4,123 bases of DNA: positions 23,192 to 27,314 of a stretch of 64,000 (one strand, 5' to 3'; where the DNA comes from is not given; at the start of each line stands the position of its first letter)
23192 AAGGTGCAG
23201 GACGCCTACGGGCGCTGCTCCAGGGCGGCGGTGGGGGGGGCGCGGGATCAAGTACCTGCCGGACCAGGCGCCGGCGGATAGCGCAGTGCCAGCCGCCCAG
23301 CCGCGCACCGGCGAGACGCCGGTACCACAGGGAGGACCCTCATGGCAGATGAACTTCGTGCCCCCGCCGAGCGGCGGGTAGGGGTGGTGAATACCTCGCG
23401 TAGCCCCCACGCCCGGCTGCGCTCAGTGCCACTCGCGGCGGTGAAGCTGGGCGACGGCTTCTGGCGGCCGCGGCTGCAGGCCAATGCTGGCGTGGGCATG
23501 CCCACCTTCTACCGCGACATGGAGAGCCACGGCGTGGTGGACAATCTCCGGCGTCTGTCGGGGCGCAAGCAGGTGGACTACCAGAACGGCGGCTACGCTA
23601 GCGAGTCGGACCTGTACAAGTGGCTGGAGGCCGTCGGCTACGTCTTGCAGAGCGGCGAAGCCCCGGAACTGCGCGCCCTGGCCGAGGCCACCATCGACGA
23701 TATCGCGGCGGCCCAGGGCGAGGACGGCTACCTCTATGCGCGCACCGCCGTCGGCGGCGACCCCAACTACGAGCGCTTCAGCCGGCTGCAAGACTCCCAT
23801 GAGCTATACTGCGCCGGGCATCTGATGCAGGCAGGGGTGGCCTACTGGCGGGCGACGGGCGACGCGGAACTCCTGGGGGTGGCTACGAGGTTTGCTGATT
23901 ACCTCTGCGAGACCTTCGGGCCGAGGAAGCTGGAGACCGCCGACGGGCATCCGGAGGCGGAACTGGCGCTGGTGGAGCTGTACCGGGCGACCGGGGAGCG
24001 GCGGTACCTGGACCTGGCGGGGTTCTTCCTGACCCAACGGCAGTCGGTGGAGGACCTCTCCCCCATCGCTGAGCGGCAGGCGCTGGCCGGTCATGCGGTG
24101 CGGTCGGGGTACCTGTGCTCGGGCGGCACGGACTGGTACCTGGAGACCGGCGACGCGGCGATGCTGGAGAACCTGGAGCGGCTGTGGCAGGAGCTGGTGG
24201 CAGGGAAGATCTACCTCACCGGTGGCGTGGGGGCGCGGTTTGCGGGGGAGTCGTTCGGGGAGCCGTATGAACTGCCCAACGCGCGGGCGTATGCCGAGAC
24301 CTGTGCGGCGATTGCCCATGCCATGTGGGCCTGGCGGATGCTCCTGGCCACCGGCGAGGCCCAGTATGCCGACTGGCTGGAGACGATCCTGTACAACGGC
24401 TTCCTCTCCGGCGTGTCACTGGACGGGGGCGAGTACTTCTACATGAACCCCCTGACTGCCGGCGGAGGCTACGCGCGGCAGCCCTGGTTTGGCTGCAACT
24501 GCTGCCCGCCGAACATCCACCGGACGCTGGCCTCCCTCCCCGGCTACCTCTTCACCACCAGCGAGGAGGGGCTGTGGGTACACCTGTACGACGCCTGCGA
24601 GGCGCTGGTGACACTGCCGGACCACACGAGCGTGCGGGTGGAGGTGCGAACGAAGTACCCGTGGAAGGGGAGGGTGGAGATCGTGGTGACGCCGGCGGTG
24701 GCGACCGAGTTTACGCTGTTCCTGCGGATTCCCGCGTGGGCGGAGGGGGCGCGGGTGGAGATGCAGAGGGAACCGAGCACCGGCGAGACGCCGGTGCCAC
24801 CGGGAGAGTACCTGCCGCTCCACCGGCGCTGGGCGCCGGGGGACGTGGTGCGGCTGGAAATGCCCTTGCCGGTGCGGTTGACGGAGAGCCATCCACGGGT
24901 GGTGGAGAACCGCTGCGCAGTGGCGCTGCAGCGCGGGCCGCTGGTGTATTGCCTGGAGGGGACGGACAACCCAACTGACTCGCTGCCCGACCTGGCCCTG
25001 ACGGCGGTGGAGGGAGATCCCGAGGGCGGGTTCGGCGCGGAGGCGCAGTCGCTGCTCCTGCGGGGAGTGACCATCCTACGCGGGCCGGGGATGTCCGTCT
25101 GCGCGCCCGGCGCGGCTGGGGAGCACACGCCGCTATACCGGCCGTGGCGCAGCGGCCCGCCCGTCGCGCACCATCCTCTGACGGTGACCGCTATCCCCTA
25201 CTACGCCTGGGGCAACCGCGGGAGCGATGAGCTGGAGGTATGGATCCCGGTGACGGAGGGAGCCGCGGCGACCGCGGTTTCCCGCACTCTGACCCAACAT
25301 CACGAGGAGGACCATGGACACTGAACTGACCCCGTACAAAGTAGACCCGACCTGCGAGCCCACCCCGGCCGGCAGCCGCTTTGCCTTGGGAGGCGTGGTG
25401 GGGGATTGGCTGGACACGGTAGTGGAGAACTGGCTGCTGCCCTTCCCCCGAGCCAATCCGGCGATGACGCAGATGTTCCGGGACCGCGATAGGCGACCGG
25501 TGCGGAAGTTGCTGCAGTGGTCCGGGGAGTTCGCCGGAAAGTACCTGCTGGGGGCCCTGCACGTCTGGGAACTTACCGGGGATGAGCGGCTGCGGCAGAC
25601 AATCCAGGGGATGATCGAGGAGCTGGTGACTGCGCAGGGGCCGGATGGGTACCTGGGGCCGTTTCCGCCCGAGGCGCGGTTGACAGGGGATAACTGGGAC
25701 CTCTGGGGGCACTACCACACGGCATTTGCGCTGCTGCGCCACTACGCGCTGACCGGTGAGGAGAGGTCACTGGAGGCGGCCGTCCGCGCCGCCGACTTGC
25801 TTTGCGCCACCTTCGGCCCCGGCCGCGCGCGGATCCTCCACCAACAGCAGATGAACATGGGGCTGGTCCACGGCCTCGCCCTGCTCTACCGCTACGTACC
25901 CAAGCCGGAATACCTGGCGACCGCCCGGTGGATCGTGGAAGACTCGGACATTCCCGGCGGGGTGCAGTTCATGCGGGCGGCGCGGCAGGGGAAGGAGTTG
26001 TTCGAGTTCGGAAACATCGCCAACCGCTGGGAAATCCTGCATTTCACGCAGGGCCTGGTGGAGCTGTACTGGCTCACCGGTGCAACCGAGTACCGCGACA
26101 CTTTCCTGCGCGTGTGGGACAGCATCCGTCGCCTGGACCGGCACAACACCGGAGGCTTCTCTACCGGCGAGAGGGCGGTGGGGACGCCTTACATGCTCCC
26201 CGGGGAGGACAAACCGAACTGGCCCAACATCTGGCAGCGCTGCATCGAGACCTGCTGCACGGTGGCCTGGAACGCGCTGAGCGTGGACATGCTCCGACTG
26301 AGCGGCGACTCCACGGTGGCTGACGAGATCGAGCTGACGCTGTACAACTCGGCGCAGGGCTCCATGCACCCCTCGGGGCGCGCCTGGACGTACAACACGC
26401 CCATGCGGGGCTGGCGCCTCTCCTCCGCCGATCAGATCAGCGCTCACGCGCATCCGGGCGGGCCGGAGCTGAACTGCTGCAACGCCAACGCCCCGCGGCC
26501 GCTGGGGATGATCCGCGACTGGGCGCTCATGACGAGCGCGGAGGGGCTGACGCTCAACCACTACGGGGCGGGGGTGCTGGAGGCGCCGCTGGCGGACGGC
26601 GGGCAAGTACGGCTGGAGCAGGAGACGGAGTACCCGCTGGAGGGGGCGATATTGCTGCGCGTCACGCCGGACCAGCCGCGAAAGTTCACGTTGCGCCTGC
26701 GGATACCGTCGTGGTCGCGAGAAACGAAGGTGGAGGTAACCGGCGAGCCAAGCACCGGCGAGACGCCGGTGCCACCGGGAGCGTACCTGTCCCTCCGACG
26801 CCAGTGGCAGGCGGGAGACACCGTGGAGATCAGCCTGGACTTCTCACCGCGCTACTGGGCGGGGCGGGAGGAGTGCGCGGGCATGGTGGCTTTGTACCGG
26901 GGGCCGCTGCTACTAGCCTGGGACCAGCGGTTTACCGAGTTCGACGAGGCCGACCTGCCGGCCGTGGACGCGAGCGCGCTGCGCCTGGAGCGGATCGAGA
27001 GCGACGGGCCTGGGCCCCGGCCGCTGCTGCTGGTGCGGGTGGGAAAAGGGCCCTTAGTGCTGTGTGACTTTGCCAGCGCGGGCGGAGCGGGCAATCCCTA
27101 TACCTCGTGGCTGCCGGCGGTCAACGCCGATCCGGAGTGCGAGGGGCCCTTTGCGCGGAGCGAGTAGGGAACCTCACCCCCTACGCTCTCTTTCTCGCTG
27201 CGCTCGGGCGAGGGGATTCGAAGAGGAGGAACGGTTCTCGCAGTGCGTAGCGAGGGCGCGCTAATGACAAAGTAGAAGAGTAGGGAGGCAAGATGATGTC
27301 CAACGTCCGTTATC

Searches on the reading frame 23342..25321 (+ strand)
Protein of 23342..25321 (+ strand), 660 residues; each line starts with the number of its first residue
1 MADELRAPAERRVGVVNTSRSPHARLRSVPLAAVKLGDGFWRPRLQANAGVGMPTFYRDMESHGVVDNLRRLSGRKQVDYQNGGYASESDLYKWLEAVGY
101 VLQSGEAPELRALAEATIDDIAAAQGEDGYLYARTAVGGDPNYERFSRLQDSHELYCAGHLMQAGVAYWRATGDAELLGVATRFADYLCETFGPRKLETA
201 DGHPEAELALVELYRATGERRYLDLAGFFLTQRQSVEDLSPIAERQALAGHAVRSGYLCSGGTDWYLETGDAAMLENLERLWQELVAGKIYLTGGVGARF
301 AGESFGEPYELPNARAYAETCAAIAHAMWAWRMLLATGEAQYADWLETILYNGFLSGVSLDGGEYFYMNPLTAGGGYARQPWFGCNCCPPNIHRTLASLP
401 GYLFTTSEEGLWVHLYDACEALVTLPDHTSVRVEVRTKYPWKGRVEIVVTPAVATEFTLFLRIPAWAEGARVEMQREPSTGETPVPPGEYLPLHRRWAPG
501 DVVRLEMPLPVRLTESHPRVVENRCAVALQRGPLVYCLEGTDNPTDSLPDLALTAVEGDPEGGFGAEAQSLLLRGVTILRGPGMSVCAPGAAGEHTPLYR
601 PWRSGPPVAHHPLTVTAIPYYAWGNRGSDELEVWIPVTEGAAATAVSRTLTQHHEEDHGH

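Call 65: search_protein_families(library=pfam, proteins=[window:23342-25321:+], max_evalue=0.0001)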
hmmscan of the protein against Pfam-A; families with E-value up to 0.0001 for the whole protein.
window:23342-25321:+ (660 aa): 3 families
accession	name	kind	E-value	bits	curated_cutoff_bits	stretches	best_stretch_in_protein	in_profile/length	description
PF07944.18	Beta-AFase-like_GH127_cat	-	1.1e-94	318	24.9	1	33-400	1-375/376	Beta-L-arabinofuranosidase, GH127 catalytic domain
PF20737.2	Glyco_hydro127C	-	2.4e-22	78.9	23.7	1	511-636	1-71/71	Glycoside hydrolase family 127 C-terminal domain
PF20736.2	Glyco_hydro127M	-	1.1e-17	64.4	24.2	1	411-509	2-95/95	Beta-L-arabinofuranosidase, GH127 middle domain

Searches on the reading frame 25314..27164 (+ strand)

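Call 65: search_protein_families(library=pfam, proteins=[window:25314-27164:+], max_evalue=0.0001)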
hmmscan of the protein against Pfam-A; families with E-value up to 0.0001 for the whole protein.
window:25314-27164:+ (617 aa): 2 families
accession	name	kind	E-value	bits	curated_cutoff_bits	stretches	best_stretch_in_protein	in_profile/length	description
PF07944.18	Beta-AFase-like_GH127_cat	-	1e-37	130.5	24.9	1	67-392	53-366/376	Beta-L-arabinofuranosidase, GH127 catalytic domain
PF20736.2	Glyco_hydro127M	-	8.4e-20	71.1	24.2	1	412-509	2-94/95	Beta-L-arabinofuranosidase, GH127 middle domain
